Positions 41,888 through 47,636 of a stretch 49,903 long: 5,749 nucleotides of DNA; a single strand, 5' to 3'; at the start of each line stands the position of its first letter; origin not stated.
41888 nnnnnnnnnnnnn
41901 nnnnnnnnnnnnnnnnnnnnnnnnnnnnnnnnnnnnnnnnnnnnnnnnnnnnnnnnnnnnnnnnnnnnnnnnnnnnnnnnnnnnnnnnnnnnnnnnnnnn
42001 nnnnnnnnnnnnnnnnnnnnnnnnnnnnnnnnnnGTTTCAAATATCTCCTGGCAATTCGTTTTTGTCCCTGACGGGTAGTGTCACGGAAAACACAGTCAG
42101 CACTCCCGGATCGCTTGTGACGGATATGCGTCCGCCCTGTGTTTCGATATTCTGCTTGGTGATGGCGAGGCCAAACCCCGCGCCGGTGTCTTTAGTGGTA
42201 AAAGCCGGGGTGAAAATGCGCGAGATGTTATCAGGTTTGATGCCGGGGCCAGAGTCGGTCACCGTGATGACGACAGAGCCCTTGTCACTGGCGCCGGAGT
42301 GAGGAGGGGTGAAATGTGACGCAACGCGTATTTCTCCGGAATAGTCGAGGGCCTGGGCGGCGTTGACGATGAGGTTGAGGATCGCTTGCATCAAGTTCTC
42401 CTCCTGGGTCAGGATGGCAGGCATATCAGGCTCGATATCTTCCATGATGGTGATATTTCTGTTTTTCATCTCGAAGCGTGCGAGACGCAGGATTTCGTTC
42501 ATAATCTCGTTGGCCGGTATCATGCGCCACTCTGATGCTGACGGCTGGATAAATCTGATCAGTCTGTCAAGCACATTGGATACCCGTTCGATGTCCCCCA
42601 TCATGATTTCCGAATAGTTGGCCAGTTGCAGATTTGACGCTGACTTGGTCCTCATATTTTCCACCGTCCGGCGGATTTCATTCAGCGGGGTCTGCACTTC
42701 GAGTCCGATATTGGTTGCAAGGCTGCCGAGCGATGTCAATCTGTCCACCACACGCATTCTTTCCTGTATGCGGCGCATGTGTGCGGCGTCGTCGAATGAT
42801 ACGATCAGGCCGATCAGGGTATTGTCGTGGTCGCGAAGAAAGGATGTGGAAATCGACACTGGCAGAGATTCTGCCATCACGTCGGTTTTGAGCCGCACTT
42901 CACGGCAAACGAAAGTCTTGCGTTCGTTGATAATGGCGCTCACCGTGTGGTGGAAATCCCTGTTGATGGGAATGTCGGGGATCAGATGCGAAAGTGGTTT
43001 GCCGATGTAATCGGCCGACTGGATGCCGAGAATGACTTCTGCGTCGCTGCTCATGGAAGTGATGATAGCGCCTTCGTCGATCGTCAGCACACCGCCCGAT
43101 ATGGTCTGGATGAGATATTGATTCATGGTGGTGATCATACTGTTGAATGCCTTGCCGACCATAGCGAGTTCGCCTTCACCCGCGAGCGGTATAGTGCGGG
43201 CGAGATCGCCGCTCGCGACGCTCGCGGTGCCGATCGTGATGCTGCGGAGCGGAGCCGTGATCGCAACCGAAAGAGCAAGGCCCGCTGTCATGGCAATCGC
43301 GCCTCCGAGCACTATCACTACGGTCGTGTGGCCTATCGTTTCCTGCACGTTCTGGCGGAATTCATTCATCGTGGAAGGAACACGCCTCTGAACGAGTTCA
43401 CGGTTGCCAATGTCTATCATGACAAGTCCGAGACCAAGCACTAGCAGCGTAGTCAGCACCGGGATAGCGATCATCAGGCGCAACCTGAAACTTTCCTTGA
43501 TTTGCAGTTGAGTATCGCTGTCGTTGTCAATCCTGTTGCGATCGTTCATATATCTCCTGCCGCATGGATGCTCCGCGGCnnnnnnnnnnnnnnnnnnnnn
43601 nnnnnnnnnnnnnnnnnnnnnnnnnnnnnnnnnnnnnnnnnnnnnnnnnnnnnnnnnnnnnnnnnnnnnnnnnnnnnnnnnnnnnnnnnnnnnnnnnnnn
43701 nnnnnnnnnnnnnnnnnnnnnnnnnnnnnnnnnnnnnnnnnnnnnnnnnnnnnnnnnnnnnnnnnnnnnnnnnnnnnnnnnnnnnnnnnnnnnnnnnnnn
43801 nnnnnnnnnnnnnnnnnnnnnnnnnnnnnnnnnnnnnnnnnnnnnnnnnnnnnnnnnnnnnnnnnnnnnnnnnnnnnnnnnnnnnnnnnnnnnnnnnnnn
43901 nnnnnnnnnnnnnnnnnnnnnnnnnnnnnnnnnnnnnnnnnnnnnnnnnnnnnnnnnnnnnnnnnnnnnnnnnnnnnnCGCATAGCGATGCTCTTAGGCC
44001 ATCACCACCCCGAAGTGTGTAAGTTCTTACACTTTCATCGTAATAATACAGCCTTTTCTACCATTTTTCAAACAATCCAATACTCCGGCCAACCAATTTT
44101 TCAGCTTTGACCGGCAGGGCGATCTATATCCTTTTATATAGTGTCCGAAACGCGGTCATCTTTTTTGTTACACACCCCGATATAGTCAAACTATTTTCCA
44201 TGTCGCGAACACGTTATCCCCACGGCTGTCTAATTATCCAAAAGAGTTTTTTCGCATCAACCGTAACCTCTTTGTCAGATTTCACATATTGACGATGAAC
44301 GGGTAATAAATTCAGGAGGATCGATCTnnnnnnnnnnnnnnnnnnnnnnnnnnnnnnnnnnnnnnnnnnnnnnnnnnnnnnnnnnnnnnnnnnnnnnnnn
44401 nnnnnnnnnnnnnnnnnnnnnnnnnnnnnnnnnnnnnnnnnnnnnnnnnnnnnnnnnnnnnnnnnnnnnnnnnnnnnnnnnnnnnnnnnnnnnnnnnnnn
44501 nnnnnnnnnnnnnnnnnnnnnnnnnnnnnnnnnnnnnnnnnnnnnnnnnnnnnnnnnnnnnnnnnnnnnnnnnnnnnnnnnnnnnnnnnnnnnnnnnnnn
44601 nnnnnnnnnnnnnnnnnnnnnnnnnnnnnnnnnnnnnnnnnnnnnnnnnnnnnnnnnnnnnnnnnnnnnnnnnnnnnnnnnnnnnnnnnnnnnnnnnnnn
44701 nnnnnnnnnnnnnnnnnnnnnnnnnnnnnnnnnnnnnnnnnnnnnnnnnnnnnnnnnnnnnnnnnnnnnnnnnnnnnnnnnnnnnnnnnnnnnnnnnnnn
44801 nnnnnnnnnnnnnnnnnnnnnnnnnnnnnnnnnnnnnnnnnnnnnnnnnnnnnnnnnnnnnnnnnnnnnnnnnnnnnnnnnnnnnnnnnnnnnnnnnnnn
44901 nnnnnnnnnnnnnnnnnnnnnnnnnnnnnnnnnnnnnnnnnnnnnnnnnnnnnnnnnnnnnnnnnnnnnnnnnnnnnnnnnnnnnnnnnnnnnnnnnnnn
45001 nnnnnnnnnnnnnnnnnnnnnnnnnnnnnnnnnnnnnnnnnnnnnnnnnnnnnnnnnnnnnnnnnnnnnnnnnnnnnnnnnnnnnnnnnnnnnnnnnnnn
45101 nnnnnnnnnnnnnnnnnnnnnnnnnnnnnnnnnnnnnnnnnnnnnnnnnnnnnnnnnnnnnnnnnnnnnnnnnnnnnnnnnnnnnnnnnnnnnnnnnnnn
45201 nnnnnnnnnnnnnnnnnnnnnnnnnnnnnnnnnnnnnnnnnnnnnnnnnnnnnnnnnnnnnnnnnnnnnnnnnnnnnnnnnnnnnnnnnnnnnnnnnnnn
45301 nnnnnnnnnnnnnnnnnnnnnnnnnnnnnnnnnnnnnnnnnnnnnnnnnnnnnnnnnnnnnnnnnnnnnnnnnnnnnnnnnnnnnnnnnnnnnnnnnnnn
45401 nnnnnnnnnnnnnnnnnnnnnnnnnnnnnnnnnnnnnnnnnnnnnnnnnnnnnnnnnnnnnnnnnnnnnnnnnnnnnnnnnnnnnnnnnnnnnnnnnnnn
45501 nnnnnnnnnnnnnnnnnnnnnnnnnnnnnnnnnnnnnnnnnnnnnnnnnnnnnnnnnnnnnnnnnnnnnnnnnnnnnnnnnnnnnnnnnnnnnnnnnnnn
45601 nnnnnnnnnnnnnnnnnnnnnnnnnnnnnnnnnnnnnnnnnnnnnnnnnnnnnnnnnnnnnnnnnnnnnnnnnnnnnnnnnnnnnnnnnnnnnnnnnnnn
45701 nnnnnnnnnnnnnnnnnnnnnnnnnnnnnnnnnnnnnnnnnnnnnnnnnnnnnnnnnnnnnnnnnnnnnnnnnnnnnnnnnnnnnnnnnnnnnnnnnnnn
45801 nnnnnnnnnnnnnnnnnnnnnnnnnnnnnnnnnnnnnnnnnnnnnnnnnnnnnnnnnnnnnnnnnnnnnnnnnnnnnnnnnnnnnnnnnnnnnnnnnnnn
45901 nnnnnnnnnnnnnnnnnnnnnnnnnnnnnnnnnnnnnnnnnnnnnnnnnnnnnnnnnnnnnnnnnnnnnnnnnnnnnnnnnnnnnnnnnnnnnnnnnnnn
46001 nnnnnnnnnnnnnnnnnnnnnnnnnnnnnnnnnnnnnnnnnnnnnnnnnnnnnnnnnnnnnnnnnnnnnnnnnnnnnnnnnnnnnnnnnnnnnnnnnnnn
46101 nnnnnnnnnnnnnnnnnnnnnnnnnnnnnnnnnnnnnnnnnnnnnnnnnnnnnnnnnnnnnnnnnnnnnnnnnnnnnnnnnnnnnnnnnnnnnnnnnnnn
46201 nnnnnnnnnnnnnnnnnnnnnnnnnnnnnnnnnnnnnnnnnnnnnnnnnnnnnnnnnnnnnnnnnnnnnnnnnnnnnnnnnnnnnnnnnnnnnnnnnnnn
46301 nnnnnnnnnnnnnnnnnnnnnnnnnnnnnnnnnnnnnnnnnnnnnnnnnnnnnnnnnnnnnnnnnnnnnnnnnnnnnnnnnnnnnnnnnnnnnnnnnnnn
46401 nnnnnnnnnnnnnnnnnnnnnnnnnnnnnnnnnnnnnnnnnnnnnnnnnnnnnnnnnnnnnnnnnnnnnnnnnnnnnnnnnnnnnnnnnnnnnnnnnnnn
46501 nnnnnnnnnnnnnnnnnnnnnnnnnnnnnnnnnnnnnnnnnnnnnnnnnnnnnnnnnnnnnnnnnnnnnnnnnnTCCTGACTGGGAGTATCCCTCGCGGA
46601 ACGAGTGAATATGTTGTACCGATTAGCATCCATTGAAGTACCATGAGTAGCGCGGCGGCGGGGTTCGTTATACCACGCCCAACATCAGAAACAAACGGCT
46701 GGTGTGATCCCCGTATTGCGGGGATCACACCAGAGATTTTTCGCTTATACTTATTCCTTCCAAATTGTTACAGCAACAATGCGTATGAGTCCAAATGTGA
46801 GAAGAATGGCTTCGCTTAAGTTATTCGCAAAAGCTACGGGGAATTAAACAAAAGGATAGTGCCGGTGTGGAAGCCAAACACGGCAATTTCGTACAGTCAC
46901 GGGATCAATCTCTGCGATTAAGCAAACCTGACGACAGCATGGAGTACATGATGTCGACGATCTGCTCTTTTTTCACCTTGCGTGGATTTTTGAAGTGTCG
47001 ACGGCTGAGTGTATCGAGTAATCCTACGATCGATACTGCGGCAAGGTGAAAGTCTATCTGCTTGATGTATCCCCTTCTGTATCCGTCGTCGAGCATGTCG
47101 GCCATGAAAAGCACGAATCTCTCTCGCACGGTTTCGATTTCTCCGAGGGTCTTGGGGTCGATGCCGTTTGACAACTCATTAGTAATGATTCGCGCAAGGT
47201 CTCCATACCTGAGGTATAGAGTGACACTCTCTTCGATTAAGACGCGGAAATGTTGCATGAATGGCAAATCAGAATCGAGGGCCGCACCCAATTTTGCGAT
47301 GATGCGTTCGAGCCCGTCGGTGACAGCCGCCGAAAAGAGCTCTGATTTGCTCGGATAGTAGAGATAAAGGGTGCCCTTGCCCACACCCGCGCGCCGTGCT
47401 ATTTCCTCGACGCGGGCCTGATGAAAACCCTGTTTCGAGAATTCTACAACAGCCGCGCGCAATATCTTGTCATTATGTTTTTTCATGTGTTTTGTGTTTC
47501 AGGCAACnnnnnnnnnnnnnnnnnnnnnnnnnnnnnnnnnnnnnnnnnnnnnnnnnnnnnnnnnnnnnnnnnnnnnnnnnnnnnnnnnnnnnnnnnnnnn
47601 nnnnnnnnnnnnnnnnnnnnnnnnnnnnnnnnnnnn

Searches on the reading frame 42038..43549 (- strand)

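Call 25: search_protein_families(library=ncbifam, proteins=[window:42038-43549:-])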
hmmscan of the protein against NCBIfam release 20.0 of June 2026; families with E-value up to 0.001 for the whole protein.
window:42038-43549:- (503 aa): 76 families (the best 25 are shown)
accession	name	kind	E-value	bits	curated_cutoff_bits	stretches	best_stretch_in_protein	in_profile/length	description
NF008468.0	PRK11360.1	equivalog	4.3e-79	266.5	646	1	62-497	185-612/616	two-component system sensor histidine kinase AtoS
NF007688.0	PRK10364.1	equivalog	2.6e-43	148.4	479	1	258-495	224-453/460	two-component system sensor histidine kinase ZraS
NF052574.1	HisKinEspCMyxo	equivalog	3.8e-38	131.2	1200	1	172-495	319-639/785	serine histidine kinase EspC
NF008293.1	PRK11073.1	equivalog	1.5e-34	119.8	240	1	143-494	9-348/349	nitrogen regulation protein NR(II)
NF010411.0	PRK13837.1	equivalog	9.6e-33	113.2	647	1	248-498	424-680/828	two-component system VirA-like sensor kinase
NF033092.0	HK_WalK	equivalog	1.7e-31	109.5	725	1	60-493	164-594/594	cell wall metabolism sensor histidine kinase WalK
NF052573.1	HisKinEspAMyxo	equivalog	4.4e-31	107.7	1400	1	146-496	259-614/755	serine histidine kinase EspA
NF046044.1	PnpS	equivalog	6.7e-31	107.7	400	1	143-492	57-390/390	two-component system histidine kinase PnpS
NF041777.1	sens_FixL_Rhizob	equivalog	3.8e-28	98.4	850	1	146-495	128-483/485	sensor protein FixL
NF045911.1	TCSHisKinNblS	equivalog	1.2e-26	93.2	1000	1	84-493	192-620/621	two-component system sensor histidine kinase NblS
NF038348.1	T2SS_HK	subfamily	1.4e-25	89.7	450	1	321-494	409-574/574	histidine kinase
NF053867.1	SprKinKinDBac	equivalog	5.7e-25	87.7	775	1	261-495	272-499/500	sporulation kinase KinD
NF007007.0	PRK09470.1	equivalog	4.2e-24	85.3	486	2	274-494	245-460/463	envelope stress sensor histidine kinase CpxA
TIGR02966.1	phoR_proteo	equivalog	1.1e-23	83.8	334.2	1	145-490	10-332/333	phosphate regulon sensor histidine kinase PhoR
NF007004.0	PRK09467.1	equivalog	5.4e-23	81.5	415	2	281-493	239-436/440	two-component system sensor histidine kinase EnvZ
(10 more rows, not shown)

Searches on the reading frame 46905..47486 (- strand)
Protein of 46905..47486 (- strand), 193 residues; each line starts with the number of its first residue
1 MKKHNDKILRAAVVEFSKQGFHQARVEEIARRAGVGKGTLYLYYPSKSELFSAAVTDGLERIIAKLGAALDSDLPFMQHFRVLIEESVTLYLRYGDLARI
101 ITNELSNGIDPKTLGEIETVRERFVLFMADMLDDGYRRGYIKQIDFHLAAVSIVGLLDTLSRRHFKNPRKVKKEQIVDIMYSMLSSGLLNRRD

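Call 25: search_protein_families(library=ncbifam, proteins=[window:46905-47486:-])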
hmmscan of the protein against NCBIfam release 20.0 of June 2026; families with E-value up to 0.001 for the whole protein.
window:46905-47486:- (193 aa): 17 families
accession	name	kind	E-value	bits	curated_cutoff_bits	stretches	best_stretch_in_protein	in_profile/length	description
NF053878.1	FATransRegFadRBac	equivalog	1.7e-21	76.9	200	1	4-188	4-188/190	fatty acid metabolism transcriptional regulator FadR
NF053731.1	TransRegFasRMycb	equivalog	6.4e-13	49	330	1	6-188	14-192/199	HTH-type transcriptional activator FasR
NF011584.0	PRK15008.1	equivalog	7.2e-12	45.6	230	1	5-108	20-122/212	HTH-type transcriptional regulator RutR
TIGR03613.1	RutR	equivalog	9.4e-12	45.2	368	1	4-108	9-112/202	pyrimidine utilization regulatory protein R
NF041196.1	ScbR_bind_reg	equivalog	2.3e-11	44.2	150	1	6-73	9-76/191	ScbR family autoregulator-binding transcription factor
TIGR03968.1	mycofact_TetR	equivalog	2.1e-10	40.5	224.9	1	5-81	11-86/190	mycofactocin system transcriptional regulator MftR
NF033703.1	transcr_KstR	equivalog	2.6e-10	40.2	280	1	5-164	9-167/185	cholesterol catabolism transcriptional regulator KstR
NF051852.1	efflux_TF_MtrR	exception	1.2e-09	38.2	280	1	3-73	10-80/205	multidrug efflux system transcriptional repressor MtrR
NF037937.1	septum_RefZ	equivalog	2.1e-09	37.6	180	1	6-157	2-155/195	forespore capture DNA-binding protein RefZ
TIGR03384.1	betaine_BetI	equivalog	3e-09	36.8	201.3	1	4-81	9-86/189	choline-binding transcriptional repressor BetI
NF007949.0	PRK10668.1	equivalog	1.5e-08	34.4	271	1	5-56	13-64/216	multidrug efflux transporter transcriptional repressor AcrR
NF050111.1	TransRegSACE7040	equivalog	3.7e-08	33.5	250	1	6-188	4-182/186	SACE_7040 family transcriptional regulator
NF051457.1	acryl_TF_AcuR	equivalog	2.1e-07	30.4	247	1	5-86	19-101/204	acrylate utilization transcriptional regulator AcuR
NF001978.0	PRK00767.1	equivalog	3.1e-07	30.4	118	1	6-85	12-92/197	transcriptional regulator BetI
NF007430.0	PRK09975.1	equivalog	5.7e-06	25.6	274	1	3-54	11-62/220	acrEF/envCD operon transcriptional regulator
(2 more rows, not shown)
